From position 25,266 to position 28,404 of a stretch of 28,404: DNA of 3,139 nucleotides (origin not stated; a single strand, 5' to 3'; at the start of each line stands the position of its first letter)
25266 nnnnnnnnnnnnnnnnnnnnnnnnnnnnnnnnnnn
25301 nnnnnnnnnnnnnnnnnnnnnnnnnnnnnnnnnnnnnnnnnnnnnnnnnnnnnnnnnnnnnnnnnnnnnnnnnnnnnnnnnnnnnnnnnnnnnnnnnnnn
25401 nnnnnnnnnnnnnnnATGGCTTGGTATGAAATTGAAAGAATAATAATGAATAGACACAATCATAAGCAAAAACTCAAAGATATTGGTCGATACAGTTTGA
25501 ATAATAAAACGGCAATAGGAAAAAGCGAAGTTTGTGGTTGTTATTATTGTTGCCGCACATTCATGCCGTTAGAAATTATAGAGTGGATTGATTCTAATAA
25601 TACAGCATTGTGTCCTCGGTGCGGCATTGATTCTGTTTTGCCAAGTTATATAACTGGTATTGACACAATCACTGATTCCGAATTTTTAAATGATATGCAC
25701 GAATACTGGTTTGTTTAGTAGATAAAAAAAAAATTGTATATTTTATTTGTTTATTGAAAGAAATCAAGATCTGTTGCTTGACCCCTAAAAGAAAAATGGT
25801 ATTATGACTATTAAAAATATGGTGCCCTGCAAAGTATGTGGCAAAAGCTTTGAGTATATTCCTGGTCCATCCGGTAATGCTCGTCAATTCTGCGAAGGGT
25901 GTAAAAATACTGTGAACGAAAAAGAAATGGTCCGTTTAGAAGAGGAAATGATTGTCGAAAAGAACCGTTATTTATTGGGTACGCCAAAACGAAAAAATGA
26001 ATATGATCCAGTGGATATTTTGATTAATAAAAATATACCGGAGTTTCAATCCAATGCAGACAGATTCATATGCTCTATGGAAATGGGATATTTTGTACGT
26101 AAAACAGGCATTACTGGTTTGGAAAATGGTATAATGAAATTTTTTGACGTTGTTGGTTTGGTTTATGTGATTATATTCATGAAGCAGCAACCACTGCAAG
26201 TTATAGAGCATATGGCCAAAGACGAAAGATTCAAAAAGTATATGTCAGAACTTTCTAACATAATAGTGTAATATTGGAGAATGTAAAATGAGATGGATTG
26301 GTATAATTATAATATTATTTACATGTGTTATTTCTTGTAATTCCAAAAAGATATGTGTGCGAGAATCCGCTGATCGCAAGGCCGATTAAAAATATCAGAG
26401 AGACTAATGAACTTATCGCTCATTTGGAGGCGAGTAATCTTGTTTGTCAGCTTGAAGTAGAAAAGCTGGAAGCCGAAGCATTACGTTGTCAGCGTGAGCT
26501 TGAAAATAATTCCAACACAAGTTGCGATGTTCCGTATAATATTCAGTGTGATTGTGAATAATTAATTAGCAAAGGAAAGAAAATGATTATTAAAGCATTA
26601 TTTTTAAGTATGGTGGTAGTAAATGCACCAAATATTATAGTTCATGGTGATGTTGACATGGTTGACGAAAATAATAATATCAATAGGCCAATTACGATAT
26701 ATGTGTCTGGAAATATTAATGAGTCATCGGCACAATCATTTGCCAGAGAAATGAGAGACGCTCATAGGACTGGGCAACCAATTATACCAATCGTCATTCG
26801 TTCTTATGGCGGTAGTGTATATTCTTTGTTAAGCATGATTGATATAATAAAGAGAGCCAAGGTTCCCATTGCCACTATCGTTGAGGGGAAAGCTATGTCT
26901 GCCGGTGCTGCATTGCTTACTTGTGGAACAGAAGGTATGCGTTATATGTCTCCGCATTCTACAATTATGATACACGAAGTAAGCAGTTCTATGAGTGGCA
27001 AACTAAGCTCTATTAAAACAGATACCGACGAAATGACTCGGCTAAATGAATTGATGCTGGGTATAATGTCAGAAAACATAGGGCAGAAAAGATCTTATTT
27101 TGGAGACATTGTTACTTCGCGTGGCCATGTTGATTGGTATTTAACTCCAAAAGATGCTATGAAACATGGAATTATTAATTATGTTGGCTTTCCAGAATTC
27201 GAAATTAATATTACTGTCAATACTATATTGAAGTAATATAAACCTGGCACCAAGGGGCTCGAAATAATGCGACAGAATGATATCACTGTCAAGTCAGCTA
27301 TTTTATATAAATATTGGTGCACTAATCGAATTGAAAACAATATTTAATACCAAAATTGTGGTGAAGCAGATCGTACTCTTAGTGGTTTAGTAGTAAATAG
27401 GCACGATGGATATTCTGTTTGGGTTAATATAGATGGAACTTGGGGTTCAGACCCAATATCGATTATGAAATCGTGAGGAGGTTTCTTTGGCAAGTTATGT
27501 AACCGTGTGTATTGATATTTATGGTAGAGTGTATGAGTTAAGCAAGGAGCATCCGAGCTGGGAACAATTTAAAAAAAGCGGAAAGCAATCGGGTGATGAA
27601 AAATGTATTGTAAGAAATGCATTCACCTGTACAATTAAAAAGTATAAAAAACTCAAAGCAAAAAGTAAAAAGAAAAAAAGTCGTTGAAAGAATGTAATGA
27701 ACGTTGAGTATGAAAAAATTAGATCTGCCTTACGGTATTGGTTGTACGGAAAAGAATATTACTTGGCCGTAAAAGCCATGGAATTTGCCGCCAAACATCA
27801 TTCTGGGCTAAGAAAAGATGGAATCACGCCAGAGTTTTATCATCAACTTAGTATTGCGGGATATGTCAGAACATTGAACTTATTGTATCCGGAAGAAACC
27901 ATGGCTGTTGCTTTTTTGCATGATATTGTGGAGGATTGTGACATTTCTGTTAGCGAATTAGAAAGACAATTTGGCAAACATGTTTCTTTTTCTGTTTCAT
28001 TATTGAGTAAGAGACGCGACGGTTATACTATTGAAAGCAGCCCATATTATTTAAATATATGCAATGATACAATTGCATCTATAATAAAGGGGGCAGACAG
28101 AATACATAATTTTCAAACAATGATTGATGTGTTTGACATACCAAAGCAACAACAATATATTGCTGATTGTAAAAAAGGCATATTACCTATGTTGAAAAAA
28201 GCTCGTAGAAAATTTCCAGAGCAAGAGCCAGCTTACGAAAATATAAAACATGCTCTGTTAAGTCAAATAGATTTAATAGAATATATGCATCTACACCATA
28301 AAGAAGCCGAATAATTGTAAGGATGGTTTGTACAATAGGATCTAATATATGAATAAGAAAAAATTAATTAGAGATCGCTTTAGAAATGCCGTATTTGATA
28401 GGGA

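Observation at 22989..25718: RNA repair module: tRNA-binding-domain-fused Rnl2-like ligase, FmdB zinc ribbon and Rnl1, with overlapping reading frames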

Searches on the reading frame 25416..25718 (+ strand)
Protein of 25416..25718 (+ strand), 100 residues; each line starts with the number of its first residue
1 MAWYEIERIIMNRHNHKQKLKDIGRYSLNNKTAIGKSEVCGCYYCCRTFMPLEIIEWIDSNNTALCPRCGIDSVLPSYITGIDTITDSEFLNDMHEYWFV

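Call 4: search_protein_families(library=pfam, proteins=[window:25416-25718:+], max_evalue=0.01)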
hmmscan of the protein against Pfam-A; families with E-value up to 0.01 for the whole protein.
window:25416-25718:+ (100 aa): 0 families

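Call 5: search_protein_families(library=phrogs, proteins=[window:25416-25718:+], max_evalue=0.001)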
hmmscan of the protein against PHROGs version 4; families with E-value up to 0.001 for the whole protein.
window:25416-25718:+ (100 aa): 1 family
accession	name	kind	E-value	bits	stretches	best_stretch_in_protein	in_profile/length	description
phrog_30788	-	unknown function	1.5e-17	64.8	1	21-99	18-94/95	-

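Call 31: find_homologous_proteins(query=window:25416-25718:+)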
Query window:25416-25718:+ (100 aa): 9 proteins with E <= 0.001 among 9 candidates.
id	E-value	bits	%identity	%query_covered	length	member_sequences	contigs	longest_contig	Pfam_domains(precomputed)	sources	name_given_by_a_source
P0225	8.2e-66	237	100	100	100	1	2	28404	-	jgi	-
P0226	7.9e-19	86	53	80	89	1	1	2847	-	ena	-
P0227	4.8e-16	77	46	78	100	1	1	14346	-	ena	-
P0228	6.1e-16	76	54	73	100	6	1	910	-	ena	-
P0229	3.0e-14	71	47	80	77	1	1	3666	-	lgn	-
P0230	3.1e-12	64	40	80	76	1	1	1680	-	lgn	-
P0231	3.0e-10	58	47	64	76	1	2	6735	-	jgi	jgi:hypothetical protein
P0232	3.7e-10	58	39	88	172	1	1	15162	-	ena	-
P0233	3.4e-8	51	42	77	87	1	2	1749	-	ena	-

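Call 38: search_protein_families(library=ncbifam, proteins=[window:25446-25718:+], max_evalue=0.01)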
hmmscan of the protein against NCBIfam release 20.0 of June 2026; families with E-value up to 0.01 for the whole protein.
window:25446-25718:+ (90 aa): 0 families

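Call 45: find_encoding_contigs(protein=P0227, flank=7000, max_places=2)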
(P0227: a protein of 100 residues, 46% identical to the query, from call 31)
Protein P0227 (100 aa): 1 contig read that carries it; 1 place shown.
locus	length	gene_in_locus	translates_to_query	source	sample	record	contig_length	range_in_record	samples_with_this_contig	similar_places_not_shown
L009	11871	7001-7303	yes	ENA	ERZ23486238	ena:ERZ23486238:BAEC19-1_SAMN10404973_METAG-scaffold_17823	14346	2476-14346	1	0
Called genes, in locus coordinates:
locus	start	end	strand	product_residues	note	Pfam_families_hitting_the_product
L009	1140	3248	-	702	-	PF01391:Collagen (faint)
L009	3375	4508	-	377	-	PF00534:Glycos_transf_1, PF13692:Glyco_trans_1_4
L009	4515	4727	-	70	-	-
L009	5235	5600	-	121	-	PF08899:DUF1844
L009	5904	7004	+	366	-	-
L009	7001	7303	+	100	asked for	-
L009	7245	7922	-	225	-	-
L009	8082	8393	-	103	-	-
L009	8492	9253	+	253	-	-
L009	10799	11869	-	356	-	?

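Call 46: find_encoding_contigs(protein=P0232, flank=7000, max_places=2)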
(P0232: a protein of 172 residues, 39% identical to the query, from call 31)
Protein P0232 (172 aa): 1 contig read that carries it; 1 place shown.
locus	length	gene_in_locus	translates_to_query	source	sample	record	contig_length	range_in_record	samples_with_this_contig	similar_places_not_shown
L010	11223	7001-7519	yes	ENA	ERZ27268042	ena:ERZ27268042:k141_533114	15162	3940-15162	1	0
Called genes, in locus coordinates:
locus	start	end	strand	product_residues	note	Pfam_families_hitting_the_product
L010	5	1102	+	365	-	PF01467:CTP_transf_like, PF00293:NUDIX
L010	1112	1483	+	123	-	-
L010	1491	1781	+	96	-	-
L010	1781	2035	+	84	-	-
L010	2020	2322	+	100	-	-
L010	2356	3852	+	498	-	PF18127:NAMPT_N, PF04095:NAPRTase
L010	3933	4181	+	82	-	-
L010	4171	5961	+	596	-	PF01612:DNA_pol_A_exo1, PF00476:DNA_pol_A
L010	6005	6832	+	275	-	-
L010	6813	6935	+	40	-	-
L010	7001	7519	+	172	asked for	-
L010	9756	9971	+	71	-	-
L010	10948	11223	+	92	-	?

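Call 51: predict_structure(alignment_id=A3)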
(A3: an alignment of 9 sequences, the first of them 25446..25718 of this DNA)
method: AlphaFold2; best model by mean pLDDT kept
length: 90 residues; sequences in the alignment: 9
mean_pLDDT: 88.0   pTM: 0.79
mean pLDDT of the five models: 88.0, 87.9, 86.8, 86.8, 85.7
residues with pLDDT >= 90: 59; 70-90: 22; 50-70: 9; < 50: 0
segments of 3 or more residues with pLDDT < 50: none
pLDDT, mean of each block of 10 residues (from residue 1): 79 90 92 95 92 94 86 70 93
secondary structure, 60 per line:
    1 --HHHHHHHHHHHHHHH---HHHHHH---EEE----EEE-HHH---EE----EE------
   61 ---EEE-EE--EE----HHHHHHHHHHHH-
elements in order: H3-17 H21-26 E30-32 E37-39 E64-66 H78-89

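Call 56: search_protein_families(library=pfam, proteins=[L009:5904-7004:+, L010:6005-6832:+, window:25446-25718:+], max_evalue=0.05)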
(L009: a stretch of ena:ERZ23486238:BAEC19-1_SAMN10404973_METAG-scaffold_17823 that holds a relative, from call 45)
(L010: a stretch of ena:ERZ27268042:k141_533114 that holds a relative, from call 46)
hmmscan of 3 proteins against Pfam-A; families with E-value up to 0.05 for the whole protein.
L009:5904-7004:+ (366 aa): 0 families

L010:6005-6832:+ (275 aa): 1 family
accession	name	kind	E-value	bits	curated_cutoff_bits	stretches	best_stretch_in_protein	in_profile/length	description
PF06428.16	Sec2p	-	0.024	15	28.5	0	96-140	43-87/92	GDP/GTP exchange factor Sec2p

window:25446-25718:+ (90 aa): 0 families

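Call 79: fold_search(model_id=the predicted structure, library=viral)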
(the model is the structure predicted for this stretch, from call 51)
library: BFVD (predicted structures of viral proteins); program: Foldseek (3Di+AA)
matches with E <= 10: 48; with E <= 0.001: 3
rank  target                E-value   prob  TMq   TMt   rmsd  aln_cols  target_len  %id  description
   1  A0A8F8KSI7            3.4e-06  1.00  0.74  0.75   2.4        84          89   23  DNA-directed RNA polymerase subunit RPC12/RpoP [Clandestinovirus]
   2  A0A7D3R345            2.3e-04  1.00  0.68  0.55   2.9        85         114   26  Uncharacterized protein [Fadolivirus FV1/VV64]
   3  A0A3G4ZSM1            2.8e-04  1.00  0.62  0.19   4.6        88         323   26  Uncharacterized protein [Edafosvirus sp.]
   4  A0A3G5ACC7            3.9e-03  1.00  0.62  0.38   3.8        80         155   21  Uncharacterized protein [Hyperionvirus sp.]
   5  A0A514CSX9            1.9e-02  1.00  0.61  0.26   6.7        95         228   21  Uncharacterized protein [Achromobacter phage Motura]
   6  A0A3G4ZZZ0            1.8e-01  0.77  0.46  0.38   5.6        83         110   16  Uncharacterized protein [Harvfovirus sp.]
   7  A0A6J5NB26            2.6e-01  0.38  0.33  0.39  10.5        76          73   14  Uncharacterized protein [uncultured Caudovirales phage]
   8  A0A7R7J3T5            3.7e-01  0.41  0.32  0.45   8.7        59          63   17  (no name in the UniProt tables at hand)
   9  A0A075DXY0            4.2e-01  0.87  0.38  0.59   1.7        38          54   29  Structural protein [Acinetobacter phage vB_AbaP_Acibel007]
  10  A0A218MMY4            9.5e-01  0.44  0.37  0.45   8.0        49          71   24  Rubredoxin-like domain-containing protein [uncultured virus]
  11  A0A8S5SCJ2            1.6e+00  0.18  0.27  0.17   3.2        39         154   23  DNA polymerase II large subunit [Siphoviridae sp. ctrCv3]
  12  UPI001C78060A         1.8e+00  0.38  0.34  0.45   2.1        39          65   20  (no name look-up for this kind of identifier)
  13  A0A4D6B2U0            2.0e+00  0.20  0.28  0.25   3.5        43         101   21  (no name in the UniProt tables at hand)
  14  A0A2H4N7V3            2.0e+00  0.14  0.30  0.42   5.9        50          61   30  (no name in the UniProt tables at hand)
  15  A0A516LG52            2.1e+00  0.12  0.36  0.34  10.8        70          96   14  (no name in the UniProt tables at hand)
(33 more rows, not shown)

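Call 80: search_dna_similar(query=window:25446-25718:+, collection=phages, mode=protein, max_rows=15, max_evalue=0.001)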
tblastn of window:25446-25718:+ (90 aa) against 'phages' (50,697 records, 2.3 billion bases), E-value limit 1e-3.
Records with a match: 3; places in all: 3; records where one place covers at least 80% of the query: 2.
Best place of each record, by identity: <60% 3.
By first word of the organism name: Blautia 1; Bacteriophage 1; uncultured 1.
By host as written in the record: - 2; Blautia sp. 1.
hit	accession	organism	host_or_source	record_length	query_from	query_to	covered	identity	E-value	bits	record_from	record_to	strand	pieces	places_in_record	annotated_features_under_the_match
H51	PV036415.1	Blautia phage NatCom_2932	Blautia sp.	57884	1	89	99%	36.3%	3e-10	60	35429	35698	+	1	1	hypothetical protein (x2)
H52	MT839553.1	Bacteriophage sp.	human fecal samples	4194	19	89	79%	44.4%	7e-8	53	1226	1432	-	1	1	record has no annotation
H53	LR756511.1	uncultured phage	metagenomic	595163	17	89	81%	39.2%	4e-9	57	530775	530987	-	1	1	record has no annotation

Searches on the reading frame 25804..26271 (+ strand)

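Call 4: search_protein_families(library=pfam, proteins=[window:25804-26271:+], max_evalue=0.01)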
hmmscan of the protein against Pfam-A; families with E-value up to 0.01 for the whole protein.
window:25804-26271:+ (155 aa): 1 family
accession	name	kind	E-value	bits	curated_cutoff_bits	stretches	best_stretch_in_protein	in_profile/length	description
PF13913.12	zf-C2HC_2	-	0.0031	17.6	27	0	5-17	1-13/25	zinc-finger of a C2HC-type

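Call 5: search_protein_families(library=phrogs, proteins=[window:25804-26271:+], max_evalue=0.001)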
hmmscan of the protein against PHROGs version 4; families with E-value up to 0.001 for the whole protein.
window:25804-26271:+ (155 aa): 0 families

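Call 38: search_protein_families(library=ncbifam, proteins=[window:25804-26271:+], max_evalue=0.01)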
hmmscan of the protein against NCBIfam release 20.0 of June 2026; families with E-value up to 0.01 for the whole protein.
window:25804-26271:+ (155 aa): 0 families

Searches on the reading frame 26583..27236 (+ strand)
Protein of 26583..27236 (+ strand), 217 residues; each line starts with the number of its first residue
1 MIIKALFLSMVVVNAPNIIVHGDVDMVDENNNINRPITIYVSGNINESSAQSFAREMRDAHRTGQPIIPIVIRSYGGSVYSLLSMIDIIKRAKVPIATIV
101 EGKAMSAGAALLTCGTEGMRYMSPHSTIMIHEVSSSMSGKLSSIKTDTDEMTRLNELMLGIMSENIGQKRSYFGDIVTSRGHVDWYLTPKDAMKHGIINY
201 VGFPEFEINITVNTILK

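Call 4: search_protein_families(library=pfam, proteins=[window:26583-27236:+], max_evalue=0.01)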
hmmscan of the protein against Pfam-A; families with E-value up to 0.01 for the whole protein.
window:26583-27236:+ (217 aa): 2 families
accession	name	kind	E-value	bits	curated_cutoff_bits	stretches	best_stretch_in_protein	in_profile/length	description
PF00574.28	CLP_protease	-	1.2e-28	100.7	20.2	1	28-202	8-179/182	Clp protease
PF25145.1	NfeD1b_N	-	1e-06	28.9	40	1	39-132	5-96/189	NfeD1b, N-terminal domain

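Call 5: search_protein_families(library=phrogs, proteins=[window:26583-27236:+], max_evalue=0.001)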
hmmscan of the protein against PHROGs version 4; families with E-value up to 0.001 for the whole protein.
window:26583-27236:+ (217 aa): 10 families
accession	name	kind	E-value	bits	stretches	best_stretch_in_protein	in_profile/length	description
phrog_94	-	head and packaging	5.3e-22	80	1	38-203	82-251/622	head maturation protease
phrog_2976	-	head and packaging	9.4e-18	66.1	1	33-201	17-181/394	head maturation protease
phrog_1827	-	other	8e-13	49.2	1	29-158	17-143/202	ATP-dependent protease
phrog_133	-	head and packaging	8.9e-11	42.1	1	34-198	17-175/668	head maturation protease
phrog_1684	-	head and packaging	4e-10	40.6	1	66-196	73-197/284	head maturation protease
phrog_53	-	head and packaging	2.9e-07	31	1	70-136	122-195/583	head maturation protease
phrog_26628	-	head and packaging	7.4e-07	29.8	1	56-169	59-170/290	head maturation protease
phrog_3348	-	unknown function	6.8e-06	26.6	1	32-201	33-197/386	-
phrog_5410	-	other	4e-05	24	1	66-147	56-135/323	ATP-dependent protease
phrog_11747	-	unknown function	8.3e-05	22.9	1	41-126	27-122/290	-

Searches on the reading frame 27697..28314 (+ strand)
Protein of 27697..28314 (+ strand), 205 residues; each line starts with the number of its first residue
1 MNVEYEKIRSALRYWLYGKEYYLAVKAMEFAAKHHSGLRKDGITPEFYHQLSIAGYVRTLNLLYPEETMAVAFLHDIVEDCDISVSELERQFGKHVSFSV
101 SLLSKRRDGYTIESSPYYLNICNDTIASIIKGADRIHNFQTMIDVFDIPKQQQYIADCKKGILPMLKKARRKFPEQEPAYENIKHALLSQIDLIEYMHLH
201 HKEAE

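Call 4: search_protein_families(library=pfam, proteins=[window:27697-28314:+], max_evalue=0.01)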
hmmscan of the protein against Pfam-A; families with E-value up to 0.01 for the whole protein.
window:27697-28314:+ (205 aa): 2 families
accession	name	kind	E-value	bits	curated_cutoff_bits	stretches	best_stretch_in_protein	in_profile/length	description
PF13328.12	HD_4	-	1.9e-12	47.6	27.2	1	27-97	1-68/156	HD domain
PF01966.28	HD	-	0.0025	18.5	22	1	47-108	2-71/116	HD domain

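Call 5: search_protein_families(library=phrogs, proteins=[window:27697-28314:+], max_evalue=0.001)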
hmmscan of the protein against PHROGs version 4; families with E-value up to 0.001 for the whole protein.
window:27697-28314:+ (205 aa): 2 families
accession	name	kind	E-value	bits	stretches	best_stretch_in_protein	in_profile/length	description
phrog_15275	-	unknown function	2.2e-32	113.6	1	16-198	22-206/223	-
phrog_990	-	other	2.5e-22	80.7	1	23-155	154-285/374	metal-dependent phosphohydrolase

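Call 38: search_protein_families(library=ncbifam, proteins=[window:27697-28314:+], max_evalue=0.01)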
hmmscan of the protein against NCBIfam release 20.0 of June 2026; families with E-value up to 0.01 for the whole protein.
window:27697-28314:+ (205 aa): 2 families
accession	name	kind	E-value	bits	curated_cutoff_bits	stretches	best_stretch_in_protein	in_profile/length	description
TIGR00691.1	spoT_relA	subfamily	2.3e-13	49.4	499.2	1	27-159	1-138/687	RelA/SpoT family protein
NF008303.0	PRK11092.1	equivalog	1.2e-08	33.6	947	1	13-144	12-149/702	bifunctional GTP diphosphokinase/guanosine-3',5'-bis pyrophosphate 3'-pyrophosphohydrolase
